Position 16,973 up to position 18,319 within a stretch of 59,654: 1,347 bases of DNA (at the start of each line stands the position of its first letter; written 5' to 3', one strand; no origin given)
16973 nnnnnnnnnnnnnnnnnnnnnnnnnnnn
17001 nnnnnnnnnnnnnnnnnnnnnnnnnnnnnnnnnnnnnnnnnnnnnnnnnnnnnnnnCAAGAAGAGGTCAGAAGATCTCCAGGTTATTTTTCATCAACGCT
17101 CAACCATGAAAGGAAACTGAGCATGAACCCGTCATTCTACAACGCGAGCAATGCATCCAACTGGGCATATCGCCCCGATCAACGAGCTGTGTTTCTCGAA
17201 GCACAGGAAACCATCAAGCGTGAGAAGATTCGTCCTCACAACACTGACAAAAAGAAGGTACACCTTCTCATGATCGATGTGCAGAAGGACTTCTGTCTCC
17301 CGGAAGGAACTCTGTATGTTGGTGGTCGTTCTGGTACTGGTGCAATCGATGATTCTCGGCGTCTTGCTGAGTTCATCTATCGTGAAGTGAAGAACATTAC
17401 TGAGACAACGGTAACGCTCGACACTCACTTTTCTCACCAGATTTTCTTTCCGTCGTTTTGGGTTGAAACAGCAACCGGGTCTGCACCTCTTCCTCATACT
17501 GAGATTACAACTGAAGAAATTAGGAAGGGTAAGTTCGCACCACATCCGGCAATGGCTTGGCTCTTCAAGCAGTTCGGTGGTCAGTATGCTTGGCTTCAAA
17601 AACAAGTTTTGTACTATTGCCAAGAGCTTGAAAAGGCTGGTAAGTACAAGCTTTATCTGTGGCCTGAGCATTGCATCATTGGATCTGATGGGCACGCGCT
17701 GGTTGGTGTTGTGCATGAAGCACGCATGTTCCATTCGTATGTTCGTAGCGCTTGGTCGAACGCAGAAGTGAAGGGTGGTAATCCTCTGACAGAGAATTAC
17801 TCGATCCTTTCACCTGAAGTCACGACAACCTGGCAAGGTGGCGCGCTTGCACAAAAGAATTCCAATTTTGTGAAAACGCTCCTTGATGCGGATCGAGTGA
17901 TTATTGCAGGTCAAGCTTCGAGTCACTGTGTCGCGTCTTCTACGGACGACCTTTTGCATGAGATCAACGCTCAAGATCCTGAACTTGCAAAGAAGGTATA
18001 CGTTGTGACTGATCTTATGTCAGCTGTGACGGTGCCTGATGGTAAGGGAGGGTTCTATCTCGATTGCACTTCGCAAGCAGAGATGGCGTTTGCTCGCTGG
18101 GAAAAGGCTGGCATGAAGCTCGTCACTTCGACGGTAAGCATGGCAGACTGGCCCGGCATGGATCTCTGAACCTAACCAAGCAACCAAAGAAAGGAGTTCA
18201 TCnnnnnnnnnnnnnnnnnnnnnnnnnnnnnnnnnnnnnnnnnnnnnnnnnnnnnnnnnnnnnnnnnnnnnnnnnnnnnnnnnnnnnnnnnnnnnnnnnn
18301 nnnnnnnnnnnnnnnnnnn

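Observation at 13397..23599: Complete NAD salvage cluster under a predicted NrtR-type regulator, with a recurrent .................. operator motif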

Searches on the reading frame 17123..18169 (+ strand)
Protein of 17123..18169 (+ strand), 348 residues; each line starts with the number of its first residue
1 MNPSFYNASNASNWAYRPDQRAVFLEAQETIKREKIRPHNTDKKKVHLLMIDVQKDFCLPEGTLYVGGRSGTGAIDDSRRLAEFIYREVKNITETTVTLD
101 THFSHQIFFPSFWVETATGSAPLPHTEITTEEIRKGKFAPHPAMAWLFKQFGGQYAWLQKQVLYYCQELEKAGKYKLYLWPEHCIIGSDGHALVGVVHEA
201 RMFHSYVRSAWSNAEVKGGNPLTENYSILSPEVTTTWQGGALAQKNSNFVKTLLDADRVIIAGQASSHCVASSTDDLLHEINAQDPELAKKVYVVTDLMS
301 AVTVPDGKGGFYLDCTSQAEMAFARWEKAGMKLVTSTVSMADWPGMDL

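Call 4: search_protein_families(library=pfam, proteins=[window:17123-18169:+], max_evalue=0.01)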
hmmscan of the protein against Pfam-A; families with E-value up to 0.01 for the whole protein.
window:17123-18169:+ (348 aa): 1 family
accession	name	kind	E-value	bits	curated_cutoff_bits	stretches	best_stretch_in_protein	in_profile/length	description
PF00857.26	Isochorismatase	-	0.0022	18.5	27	0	48-96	3-48/175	Isochorismatase domain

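Call 11: search_protein_families(library=ncbifam, proteins=[window:17123-18169:+], max_evalue=0.01)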
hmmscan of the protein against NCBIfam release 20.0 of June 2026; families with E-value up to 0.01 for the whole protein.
window:17123-18169:+ (348 aa): 1 family
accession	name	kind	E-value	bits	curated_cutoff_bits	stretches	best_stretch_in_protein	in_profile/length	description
NF008623.0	PRK11609.1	equivalog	7.9e-05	22.5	174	0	177-230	80-124/213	bifunctional nicotinamidase/pyrazinamidase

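Call 21: search_protein_families(library=padloc, proteins=[window:17123-18169:+], max_evalue=0.01)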
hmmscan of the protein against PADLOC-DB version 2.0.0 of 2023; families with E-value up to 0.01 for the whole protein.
window:17123-18169:+ (348 aa): 0 families

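Call 22: search_solved_structures(query=window:17123-18169:+, max_evalue=1, show_alignments=2)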
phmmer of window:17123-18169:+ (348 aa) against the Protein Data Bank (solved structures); distinct sequences matched with E-value up to 1: 2.
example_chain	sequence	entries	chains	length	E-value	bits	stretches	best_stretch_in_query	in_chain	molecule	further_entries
3pl1_A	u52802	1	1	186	0.088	15.2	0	48-121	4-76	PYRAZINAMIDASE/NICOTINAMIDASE PNCA (PZase)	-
3r2j_A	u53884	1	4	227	0.96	11.8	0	180-206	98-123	Alpha/beta-hydrolase-like protein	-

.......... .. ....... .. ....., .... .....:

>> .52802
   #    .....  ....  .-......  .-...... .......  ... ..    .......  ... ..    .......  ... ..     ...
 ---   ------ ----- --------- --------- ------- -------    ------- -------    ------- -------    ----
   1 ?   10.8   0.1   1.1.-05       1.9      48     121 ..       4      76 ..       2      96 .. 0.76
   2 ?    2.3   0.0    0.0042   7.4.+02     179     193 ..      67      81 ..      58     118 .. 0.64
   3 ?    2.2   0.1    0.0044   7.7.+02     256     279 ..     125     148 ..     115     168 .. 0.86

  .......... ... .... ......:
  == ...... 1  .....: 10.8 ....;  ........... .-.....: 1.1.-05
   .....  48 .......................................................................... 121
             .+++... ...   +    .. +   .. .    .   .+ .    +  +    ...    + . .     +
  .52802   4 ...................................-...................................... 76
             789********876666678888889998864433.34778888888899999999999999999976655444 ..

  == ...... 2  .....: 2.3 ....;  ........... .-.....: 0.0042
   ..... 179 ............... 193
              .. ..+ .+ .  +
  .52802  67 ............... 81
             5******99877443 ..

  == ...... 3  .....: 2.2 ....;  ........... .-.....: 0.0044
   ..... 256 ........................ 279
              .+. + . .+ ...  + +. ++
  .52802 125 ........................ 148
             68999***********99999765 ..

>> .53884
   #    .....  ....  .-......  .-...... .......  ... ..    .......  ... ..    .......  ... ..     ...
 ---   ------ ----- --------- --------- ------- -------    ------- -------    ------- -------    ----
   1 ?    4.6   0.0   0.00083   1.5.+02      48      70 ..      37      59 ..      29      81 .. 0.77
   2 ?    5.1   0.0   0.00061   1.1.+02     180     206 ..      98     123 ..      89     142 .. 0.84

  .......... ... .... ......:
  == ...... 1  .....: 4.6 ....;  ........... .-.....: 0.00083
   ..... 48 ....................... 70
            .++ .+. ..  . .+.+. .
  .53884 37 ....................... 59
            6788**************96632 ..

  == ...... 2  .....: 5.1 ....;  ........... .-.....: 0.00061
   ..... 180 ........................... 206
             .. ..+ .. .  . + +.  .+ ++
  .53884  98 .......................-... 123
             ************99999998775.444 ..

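Call 30: search_protein_families(library=pfam, proteins=[window:17123-18169:+], max_evalue=5)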
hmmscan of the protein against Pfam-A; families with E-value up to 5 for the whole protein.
window:17123-18169:+ (348 aa): 1 family
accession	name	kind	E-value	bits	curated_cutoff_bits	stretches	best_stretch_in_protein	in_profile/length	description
PF00857.26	Isochorismatase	-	0.0022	18.5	27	1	48-96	3-48/175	Isochorismatase domain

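Call 31: find_homologous_proteins(query=window:17123-18169:+, max_evalue=0.001)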
Query window:17123-18169:+ (348 aa): 4599 proteins with E <= 0.001 among 6622 candidates; the best 120 are listed.
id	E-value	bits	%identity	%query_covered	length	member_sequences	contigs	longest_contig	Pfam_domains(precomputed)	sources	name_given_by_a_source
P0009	3.4e-239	811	100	100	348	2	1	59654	-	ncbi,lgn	-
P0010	3.5e-206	702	85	100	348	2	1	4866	-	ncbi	-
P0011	3.1e-142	492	62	99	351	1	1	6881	-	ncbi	-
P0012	3.4e-141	489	63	99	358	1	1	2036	-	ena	-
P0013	5.0e-141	488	62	99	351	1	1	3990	PF00857.27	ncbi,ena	-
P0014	1.4e-139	483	63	100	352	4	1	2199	PF00857.27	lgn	-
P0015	4.4e-139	482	64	98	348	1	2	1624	-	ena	-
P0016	6.6e-139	481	62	99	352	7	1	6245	-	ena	-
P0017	2.9e-138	479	63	99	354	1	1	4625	-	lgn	-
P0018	5.7e-138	478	63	99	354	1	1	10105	PF00857.27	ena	-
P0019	8.4e-138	477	62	99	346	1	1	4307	PF00857.27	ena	-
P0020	9.2e-138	477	61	99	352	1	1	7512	-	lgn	-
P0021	1.1e-137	477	61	99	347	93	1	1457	PF00857.27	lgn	-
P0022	2.5e-137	476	61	99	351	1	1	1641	-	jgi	jgi:nicotinamidase-related amidase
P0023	3.7e-137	475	62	99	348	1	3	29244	-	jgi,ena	jgi:nicotinamidase-related amidase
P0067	8.1e-135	468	62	99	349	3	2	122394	PF00857.27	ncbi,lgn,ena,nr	ncbi:MAG: isochorismatase family protein [Kofleriaceae bacterium]|nr:MAG: isochorismatase family pro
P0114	7.8e-134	464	60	99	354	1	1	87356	-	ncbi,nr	ncbi:MAG: nicotinamidase [Elusimicrobia bacterium]|nr:nicotinamidase [Elusimicrobiota bacterium]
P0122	1.1e-133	464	61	99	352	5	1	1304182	-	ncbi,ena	-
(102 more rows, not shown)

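Call 32: find_encoding_contigs(protein=P0122, flank=8000, max_places=1)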
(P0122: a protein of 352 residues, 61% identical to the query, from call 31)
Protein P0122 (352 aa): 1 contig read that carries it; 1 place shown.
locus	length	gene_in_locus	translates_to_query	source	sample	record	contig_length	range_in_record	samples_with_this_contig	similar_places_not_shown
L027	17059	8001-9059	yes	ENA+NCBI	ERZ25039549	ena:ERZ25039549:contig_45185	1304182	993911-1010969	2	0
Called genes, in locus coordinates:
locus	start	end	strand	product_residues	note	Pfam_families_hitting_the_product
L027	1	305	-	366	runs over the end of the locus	PF00970:FAD_binding_6 (weak), PF00175:NAD_binding_1, PF00111:Fer2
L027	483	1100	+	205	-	PF00440:TetR_N, PF19344:TetR_C_32, PF17932:TetR_C_24 (weak), PF21943:TetR_C_46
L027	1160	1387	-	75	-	-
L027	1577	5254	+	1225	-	PF00069:Pkinase, PF01163:RIO1 (faint), PF07714:PK_Tyr_Ser-Thr, PF01636:APH (weak), PF03109:ABC1 (weak), PF17667:Pkinase_fungal (weak), PF13191:AAA_16, PF13401:AAA_22 (faint)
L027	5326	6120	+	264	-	PF13672:PP2C_2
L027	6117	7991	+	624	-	-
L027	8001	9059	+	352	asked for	-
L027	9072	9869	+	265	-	-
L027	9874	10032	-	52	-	-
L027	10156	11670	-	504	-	PF00149:Metallophos (weak)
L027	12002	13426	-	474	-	PF01139:RtcB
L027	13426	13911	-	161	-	PF01951:Archease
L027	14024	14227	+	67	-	PF02283:CobU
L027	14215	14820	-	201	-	-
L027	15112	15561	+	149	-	-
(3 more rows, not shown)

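Call 33: find_encoding_contigs(protein=P0114, flank=8000, max_places=1)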
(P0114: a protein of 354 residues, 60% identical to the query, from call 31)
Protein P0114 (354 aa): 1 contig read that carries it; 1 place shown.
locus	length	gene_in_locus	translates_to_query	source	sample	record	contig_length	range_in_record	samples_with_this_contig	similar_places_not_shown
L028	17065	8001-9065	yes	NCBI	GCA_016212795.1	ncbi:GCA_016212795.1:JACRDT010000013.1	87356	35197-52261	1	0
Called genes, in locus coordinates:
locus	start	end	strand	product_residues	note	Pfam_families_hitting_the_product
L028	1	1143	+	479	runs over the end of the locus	PF02310:B12-binding, PF04055:Radical_SAM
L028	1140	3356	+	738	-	-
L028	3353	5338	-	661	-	PF14237:GYF_2 (weak)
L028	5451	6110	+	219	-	PF13672:PP2C_2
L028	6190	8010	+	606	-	-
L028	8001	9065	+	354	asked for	-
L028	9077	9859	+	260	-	-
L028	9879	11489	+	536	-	PF02749:QRPTase_N (faint), PF17767:NAPRTase_N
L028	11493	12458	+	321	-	PF01145:Band_7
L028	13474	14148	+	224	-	PF00293:NUDIX, PF19368:WHD_AraR, PF21906:WHD_NrtR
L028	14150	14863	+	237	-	-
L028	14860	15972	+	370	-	-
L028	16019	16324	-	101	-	-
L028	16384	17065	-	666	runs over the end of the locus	PF01432:Peptidase_M3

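Call 34: find_encoding_contigs(protein=P0067, flank=8000, max_places=1)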
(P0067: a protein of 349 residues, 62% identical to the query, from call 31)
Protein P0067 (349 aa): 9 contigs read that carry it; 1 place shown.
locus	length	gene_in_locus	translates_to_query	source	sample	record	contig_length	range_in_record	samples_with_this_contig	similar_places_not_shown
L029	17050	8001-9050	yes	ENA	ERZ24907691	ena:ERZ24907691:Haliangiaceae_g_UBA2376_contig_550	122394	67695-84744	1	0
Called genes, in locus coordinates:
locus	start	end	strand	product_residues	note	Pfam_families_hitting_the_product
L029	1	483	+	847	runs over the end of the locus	PF00133:tRNA-synt_1, PF09334:tRNA-synt_1g, PF13603:tRNA-synt_1_2, PF08264:Anticodon_1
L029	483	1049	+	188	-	PF00994:MoCF_biosynth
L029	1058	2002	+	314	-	-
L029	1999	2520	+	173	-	PF00472:RF-1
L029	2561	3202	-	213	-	PF12766:Pyridox_oxase_2 (weak), PF01243:PNPOx_N, PF10590:PNP_phzG_C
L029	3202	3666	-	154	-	-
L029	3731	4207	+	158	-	PF00300:His_Phos_1 (weak)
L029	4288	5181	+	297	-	-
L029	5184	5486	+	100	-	-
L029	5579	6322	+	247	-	PF13672:PP2C_2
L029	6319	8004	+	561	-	PF19974:TCAD9 (weak)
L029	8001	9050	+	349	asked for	PF00857:Isochorismatase (faint)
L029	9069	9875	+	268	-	-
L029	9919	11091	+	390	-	-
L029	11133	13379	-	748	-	PF00561:Abhydrolase_1, PF03096:Ndr (weak), PF12146:Hydrolase_4, PF12697:Abhydrolase_6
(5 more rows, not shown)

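Call 38: find_related_loci(query=A2, collection=metagenome_contigs, flank=10000)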
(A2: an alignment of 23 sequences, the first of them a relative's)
Query A2 (348 aa) in metagenome_contigs; peptide patterns used: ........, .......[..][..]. (x = any residue, [..] = any of these).
600 stretches matched a pattern (row limit reached: there are more); 514 encode a relative of the query (tblastn E <= 1e-3); the best 80 are kept; 80 distinct loci.
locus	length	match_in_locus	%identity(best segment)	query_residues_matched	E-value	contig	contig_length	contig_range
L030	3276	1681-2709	60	3-348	4e-149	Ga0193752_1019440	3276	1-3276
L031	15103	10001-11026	61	4-348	7e-142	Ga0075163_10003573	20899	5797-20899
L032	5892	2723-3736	61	3-343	1e-141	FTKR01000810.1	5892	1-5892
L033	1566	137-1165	61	3-348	3e-153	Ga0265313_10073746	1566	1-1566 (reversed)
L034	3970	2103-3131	61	3-348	2e-143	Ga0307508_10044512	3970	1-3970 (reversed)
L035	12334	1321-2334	61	3-343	5e-141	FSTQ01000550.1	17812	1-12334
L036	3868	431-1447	61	3-344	1e-143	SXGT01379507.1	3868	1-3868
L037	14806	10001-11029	59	3-348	1e-139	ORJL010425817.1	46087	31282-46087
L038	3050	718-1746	61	3-348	9e-146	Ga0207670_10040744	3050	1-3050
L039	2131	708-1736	61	3-344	3e-149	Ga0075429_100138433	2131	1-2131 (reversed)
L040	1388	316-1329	61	3-343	2e-151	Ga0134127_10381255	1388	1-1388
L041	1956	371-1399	60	3-348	1e-148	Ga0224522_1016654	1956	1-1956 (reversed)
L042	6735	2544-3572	60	3-348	2e-138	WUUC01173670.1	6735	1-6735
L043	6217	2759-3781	59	3-346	8e-139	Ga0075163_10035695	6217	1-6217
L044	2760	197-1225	59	3-348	4e-145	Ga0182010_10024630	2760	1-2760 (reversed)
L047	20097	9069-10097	58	3-348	2e-136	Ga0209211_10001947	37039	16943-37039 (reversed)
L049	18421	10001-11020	59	6-348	3e-136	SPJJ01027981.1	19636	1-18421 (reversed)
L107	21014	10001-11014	60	3-343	2e-139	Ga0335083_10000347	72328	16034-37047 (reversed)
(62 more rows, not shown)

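Call 39: find_related_loci(query=A2, collection=viral_contigs, flank=10000)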
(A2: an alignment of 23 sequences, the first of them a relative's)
Query A2 (348 aa) in viral_contigs; peptide patterns used: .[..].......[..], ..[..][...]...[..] (x = any residue, [..] = any of these).
83 stretches matched a pattern; 5 encode a relative of the query (tblastn E <= 1e-3); 5 distinct loci.
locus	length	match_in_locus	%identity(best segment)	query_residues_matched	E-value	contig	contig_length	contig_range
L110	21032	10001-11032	54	2-348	8e-129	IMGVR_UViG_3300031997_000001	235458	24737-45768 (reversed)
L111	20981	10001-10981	56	3-337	5e-122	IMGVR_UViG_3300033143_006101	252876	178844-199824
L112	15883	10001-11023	60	3-346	9e-139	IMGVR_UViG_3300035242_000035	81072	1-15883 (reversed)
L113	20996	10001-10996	41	3-337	3e-83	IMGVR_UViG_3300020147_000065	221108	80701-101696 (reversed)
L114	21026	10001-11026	43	3-345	2e-80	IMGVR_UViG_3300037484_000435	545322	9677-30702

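Call 81: search_protein_families(library=phrogs, proteins=[L113:1883-3988:-, L113:3975-5459:-, L113:1101-1883:-, L113:9068-9652:+, L113:12846-13619:+, L113:19643-20764:-, L113:17800-18567:-, L114:17560-18807:+, L114:15040-15729:+, L114:112-843:+], max_evalue=0.00001)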
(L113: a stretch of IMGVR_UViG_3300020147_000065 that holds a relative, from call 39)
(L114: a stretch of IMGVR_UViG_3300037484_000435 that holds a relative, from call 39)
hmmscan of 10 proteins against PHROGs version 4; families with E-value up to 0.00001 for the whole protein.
L113:1883-3988:- (701 aa): 3 families
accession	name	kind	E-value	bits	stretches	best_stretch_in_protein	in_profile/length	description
phrog_1252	-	DNA, RNA and nucleotide metabolism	4.4e-154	515.5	1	3-628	52-660/663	DNA polymerase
phrog_18505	-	DNA, RNA and nucleotide metabolism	2.4e-58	199.1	1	324-565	6-238/349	DNA polymerase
phrog_262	-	DNA, RNA and nucleotide metabolism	2.4e-06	26.9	0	359-430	514-592/856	DNA polymerase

L113:3975-5459:- (494 aa): 4 families
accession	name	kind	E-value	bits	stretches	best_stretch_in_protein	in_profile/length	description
phrog_1156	-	DNA, RNA and nucleotide metabolism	6.4e-23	82.2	1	7-152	17-171/855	DNA primase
phrog_1687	-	transcription regulation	8.8e-08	33.3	1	403-453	69-122/162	MarR family transcrition regulator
phrog_5852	-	DNA, RNA and nucleotide metabolism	4.5e-07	30.4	1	12-153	76-234/242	DNA polymerase/primase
phrog_633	-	transcription regulation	9.4e-06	27.1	0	402-460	4-62/111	transcriptional regulator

L113:1101-1883:- (260 aa): 7 families
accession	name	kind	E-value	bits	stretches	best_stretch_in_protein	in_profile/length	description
phrog_5594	-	unknown function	1.4e-38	134.2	1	101-257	357-510/528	-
phrog_14602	-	unknown function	4.1e-31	109.2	1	100-257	176-331/336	-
phrog_11823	-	unknown function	8.2e-29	101.5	1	103-257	263-417/693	-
phrog_9661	-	unknown function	1.2e-22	81.6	1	98-255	112-267/274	-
phrog_8342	-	unknown function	9.5e-16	58.7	1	101-256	247-401/407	-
phrog_26035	-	unknown function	2.8e-11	44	1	132-255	320-438/446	-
phrog_34213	-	unknown function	1.3e-09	38.6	1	134-255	331-457/472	-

L113:9068-9652:+ (194 aa): 0 families

L113:12846-13619:+ (257 aa): 0 families

L113:19643-20764:- (373 aa): 0 families

L113:17800-18567:- (255 aa): 0 families

L114:17560-18807:+ (415 aa): 12 families
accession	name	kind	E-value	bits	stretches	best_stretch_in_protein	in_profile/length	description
phrog_119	-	DNA, RNA and nucleotide metabolism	1.5e-62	212.9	1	16-335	3-334/443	HNH endonuclease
phrog_2214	-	DNA, RNA and nucleotide metabolism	3.6e-45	155.9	1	15-274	5-263/429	HNH endonuclease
phrog_32617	-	unknown function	3.7e-13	49.8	1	14-170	20-187/382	-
phrog_1271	-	DNA, RNA and nucleotide metabolism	1.3e-09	38.9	1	185-258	248-326/361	HNH endonuclease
phrog_144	-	DNA, RNA and nucleotide metabolism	6.3e-09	36.7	1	177-257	59-142/175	HNH endonuclease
phrog_589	-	DNA, RNA and nucleotide metabolism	2.1e-08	35.2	1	194-250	82-141/179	HNH endonuclease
phrog_8446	-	DNA, RNA and nucleotide metabolism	2.5e-08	34.8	1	182-251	112-199/211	HNH endonuclease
phrog_16726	-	DNA, RNA and nucleotide metabolism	1.3e-07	32.7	1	10-251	25-144/308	HNH endonuclease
phrog_333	-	DNA, RNA and nucleotide metabolism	1.5e-07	32.7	1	193-247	22-78/138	HNH endonuclease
phrog_4581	-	head and packaging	1.9e-06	28.5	1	193-259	55-120/395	terminase small subunit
phrog_740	-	DNA, RNA and nucleotide metabolism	2.7e-06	27.6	1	193-251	28-88/332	HNH endonuclease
phrog_8048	-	DNA, RNA and nucleotide metabolism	7.5e-06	26.3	0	174-258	146-232/273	HNH endonuclease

L114:15040-15729:+ (229 aa): 0 families

L114:112-843:+ (243 aa): 2 families
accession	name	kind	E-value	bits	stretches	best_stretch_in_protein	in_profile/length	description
phrog_8048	-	DNA, RNA and nucleotide metabolism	7e-07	29.7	1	158-219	167-228/273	HNH endonuclease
phrog_7785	-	DNA, RNA and nucleotide metabolism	2.6e-06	28.5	1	150-218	53-113/147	HNH endonuclease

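Call 84: search_dna_similar(query=window:17123-18169:+, collection=phages, mode=protein, max_rows=25)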
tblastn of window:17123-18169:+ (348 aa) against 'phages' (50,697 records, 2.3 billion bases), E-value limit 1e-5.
Records with a match: 4; places in all: 4; records where one place covers at least 80% of the query: 0.
Best place of each record, by identity: <60% 4.
By first word of the organism name: uncultured 3; Bacteriophage 1.
By host as written in the record: - 4.
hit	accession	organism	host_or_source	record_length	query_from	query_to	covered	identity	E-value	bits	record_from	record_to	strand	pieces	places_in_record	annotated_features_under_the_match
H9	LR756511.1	uncultured phage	metagenomic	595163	44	311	77%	35.8%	3e-33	136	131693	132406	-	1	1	record has no annotation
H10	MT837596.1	Bacteriophage sp.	human fecal samples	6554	34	302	77%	34.6%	2e-38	150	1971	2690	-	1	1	record has no annotation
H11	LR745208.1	uncultured phage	metagenomic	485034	43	303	75%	34.5%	1e-34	140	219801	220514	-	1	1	record has no annotation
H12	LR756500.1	uncultured phage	metagenomic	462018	44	302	74%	30.9%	7e-29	123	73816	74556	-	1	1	record has no annotation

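Call 94: search_protein_families(library=pfam, proteins=[L049:6527-7168:+, L107:6591-7580:+, L037:12116-12976:+, L037:4458-6125:+, L047:14152-15819:+], max_evalue=0.001)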
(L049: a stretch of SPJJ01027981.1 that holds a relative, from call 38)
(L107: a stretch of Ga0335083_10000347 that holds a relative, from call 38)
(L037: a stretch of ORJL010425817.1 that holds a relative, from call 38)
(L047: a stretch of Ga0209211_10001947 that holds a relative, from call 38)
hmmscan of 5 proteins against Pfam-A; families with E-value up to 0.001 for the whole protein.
L049:6527-7168:+ (213 aa): 3 families
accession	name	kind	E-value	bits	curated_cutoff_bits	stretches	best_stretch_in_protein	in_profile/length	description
PF01243.27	PNPOx_N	-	4.3e-24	85.6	28.1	1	37-159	4-117/120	Pyridoxamine 5'-phosphate oxidase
PF10590.14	PNP_phzG_C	-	2.1e-20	72.8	27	1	173-213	1-42/42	Pyridoxine 5'-phosphate oxidase C-terminal dimerisation region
PF12766.13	Pyridox_oxase_2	-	4.3e-10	40.5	26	1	31-114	5-97/100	Pyridoxamine 5'-phosphate oxidase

L107:6591-7580:+ (329 aa): 3 families
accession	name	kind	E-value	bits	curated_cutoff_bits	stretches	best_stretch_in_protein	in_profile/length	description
PF01243.27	PNPOx_N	-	3.1e-31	108.7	28.1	1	150-277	1-119/120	Pyridoxamine 5'-phosphate oxidase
PF10590.14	PNP_phzG_C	-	4.5e-19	68.5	27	1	289-329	1-42/42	Pyridoxine 5'-phosphate oxidase C-terminal dimerisation region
PF12766.13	Pyridox_oxase_2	-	8.5e-06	26.7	26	1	150-230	8-97/100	Pyridoxamine 5'-phosphate oxidase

L037:12116-12976:+ (286 aa): 2 families
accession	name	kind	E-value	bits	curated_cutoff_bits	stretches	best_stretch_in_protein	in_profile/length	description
PF01513.26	NAD_kinase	-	2.8e-10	41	25.5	1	50-101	61-112/130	ATP-NAD kinase N-terminal domain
PF20143.4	NAD_kinase_C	-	7.8e-05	22.8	23.7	1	155-193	17-54/126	ATP-NAD kinase C-terminal domain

L037:4458-6125:+ (555 aa): 5 families
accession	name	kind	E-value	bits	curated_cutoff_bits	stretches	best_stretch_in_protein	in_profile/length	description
PF13847.12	Methyltransf_31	-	1.1e-12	48.3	27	1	253-376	6-114/145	Methyltransferase domain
PF13649.12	Methyltransf_25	-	1.3e-08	35.8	27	1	254-334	1-78/97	Methyltransferase domain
PF08241.18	Methyltransf_11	-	4.4e-07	30.9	21.2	1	256-362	2-95/95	Methyltransferase domain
PF08242.18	Methyltransf_12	-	6.6e-07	30.4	30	1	257-358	3-96/98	Methyltransferase domain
PF02390.23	Methyltransf_4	-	1.9e-06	27.9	24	1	254-321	5-73/173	Putative methyltransferase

L047:14152-15819:+ (555 aa): 5 families
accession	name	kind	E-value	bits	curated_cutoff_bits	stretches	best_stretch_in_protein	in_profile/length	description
PF13847.12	Methyltransf_31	-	3.7e-12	46.6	27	1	255-373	6-114/145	Methyltransferase domain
PF08241.18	Methyltransf_11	-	3.5e-08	34.4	21.2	1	258-364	2-95/95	Methyltransferase domain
PF13649.12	Methyltransf_25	-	4.8e-07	30.8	27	1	256-360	1-97/97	Methyltransferase domain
PF08242.18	Methyltransf_12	-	1.2e-06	29.6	30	1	259-362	3-98/98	Methyltransferase domain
PF02390.23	Methyltransf_4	-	1.4e-05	25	24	1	256-324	5-74/173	Putative methyltransferase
